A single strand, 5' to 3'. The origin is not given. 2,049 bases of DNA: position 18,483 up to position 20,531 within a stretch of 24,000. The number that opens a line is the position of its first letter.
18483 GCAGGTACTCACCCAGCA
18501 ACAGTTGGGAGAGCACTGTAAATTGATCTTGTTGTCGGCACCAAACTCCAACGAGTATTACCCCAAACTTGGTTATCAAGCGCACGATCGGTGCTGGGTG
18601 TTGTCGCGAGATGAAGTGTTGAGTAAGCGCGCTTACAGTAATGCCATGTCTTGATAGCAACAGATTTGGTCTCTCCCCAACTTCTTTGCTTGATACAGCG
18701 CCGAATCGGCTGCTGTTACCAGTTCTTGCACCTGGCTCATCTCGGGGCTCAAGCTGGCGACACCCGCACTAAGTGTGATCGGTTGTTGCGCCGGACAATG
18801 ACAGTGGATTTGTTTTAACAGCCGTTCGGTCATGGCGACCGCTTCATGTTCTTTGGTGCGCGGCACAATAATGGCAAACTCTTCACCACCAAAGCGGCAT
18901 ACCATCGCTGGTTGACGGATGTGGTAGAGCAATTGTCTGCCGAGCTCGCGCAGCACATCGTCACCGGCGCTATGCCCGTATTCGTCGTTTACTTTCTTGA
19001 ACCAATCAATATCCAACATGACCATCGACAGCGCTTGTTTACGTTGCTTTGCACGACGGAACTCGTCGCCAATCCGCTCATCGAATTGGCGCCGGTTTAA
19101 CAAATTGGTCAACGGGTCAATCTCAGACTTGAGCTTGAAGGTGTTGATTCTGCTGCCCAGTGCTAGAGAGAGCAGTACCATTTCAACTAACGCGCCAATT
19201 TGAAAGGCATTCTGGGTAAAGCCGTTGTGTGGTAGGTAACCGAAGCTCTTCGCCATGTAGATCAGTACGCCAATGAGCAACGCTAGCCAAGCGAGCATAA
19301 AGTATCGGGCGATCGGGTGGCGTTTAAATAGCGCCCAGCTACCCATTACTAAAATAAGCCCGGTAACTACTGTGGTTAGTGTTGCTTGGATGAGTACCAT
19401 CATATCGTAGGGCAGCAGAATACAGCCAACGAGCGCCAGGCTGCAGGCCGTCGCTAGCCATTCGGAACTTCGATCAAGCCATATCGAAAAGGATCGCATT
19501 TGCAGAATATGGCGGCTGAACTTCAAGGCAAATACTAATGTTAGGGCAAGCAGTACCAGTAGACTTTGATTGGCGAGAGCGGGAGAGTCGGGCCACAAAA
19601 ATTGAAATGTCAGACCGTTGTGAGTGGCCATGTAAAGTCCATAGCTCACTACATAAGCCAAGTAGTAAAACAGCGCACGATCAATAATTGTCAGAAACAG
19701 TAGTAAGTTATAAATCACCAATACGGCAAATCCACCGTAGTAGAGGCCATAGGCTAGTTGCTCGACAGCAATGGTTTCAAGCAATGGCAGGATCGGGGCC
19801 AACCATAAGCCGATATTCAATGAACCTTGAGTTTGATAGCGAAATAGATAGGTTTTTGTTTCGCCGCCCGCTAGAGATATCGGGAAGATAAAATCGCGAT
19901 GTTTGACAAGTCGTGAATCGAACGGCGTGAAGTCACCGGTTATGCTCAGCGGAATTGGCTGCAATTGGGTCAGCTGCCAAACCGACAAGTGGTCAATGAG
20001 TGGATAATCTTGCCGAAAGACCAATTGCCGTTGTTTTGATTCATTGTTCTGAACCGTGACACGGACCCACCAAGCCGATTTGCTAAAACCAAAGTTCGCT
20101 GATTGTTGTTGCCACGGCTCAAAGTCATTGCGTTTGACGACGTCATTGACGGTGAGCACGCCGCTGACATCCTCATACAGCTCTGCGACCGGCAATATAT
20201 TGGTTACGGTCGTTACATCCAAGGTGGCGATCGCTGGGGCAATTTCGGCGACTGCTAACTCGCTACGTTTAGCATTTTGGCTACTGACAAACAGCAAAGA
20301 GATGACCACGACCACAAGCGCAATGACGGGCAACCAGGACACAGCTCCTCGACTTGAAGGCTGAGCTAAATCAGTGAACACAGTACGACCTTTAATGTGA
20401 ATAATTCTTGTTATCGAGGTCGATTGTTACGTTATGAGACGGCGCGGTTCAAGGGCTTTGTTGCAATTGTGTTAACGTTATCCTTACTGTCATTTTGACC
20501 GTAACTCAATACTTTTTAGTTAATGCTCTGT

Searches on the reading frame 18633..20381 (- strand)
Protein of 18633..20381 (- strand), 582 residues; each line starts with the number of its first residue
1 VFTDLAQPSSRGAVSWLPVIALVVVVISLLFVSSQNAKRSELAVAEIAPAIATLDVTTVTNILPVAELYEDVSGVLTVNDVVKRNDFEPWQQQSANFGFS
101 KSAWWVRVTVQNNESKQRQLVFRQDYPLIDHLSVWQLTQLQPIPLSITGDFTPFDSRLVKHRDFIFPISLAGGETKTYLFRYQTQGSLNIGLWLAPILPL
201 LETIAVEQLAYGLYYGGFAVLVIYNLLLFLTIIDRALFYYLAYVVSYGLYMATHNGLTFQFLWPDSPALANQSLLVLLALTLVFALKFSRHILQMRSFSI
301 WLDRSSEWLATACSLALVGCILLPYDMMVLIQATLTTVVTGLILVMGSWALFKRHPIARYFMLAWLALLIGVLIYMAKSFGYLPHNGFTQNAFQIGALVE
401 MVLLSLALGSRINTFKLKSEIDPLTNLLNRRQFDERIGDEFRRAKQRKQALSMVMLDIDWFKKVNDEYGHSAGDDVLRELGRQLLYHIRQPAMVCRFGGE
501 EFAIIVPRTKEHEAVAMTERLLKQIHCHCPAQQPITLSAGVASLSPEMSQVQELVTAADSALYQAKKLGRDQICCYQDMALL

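Call 77: search_protein_families(library=ncbifam, proteins=[window:18633-20381:-], max_evalue=1e-10)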
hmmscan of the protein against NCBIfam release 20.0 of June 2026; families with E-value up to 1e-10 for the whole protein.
window:18633-20381:- (582 aa): 20 families
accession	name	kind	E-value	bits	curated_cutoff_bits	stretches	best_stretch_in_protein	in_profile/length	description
TIGR00254.1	GGDEF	domain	6e-47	159.4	37.4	1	418-574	4-165/168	diguanylate cyclase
NF038266.1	diguan_SiaD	equivalog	6.1e-44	150.3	290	1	415-572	90-251/252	biofilm regulation diguanylate cyclase SiaD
NF007380.0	PRK09894.1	equivalog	4.1e-43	147.8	256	1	410-577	120-288/296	diguanylate cyclase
NF007135.0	PRK09581.1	equivalog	5.1e-43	147.5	474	1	421-575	294-454/457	PleD family two-component system response regulator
NF047654.1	DiguCycDgcRLepto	equivalog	3.1e-37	128.1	500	1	417-573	131-293/295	diguanylate cyclase DgcR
NF007423.1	PRK09966.1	equivalog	6.3e-37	127.4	325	1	409-566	229-390/390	diguanylate cyclase DgcN/YfiN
NF051473.1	DigCycDgcsShew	equivalog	8.7e-34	117.2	400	1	394-572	110-287/291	diguanylate cyclase DgcS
NF007599.0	PRK10245.1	equivalog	9.1e-32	109.9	402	1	414-572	205-366/371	diguanylate cyclase AdrA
NF007298.0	PRK09776.1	equivalog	9.3e-31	106.6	1135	1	421-578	686-847/1111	diguanylate cyclase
NF041606.1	dguan_cyc_DgcA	equivalog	2.2e-30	105.8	370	1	424-574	183-337/340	diguanylate cyclase DgcA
NF045675.1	PhdiestaseDibA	equivalog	1.6e-29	102.8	980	1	420-577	204-365/623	phosphodiesterase DibA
NF047872.1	GGDEF_GdpS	equivalog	8.8e-29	100.8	400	1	310-573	81-347/355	GGDEF domain-containing protein GdpS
NF011955.1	PRK15426.1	equivalog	5.8e-26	90.8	408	1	420-576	399-561/564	cellulose biosynthesis regulator diguanylate cyclase DgcQ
NF007474.0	PRK10060.1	equivalog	2.8e-23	82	782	1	418-577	236-396/663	cyclic di-GMP phosphodiesterase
NF040885.1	diguan_DgcJ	equivalog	5.9e-23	81.4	500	1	421-568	343-488/493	diguanylate cyclase DgcJ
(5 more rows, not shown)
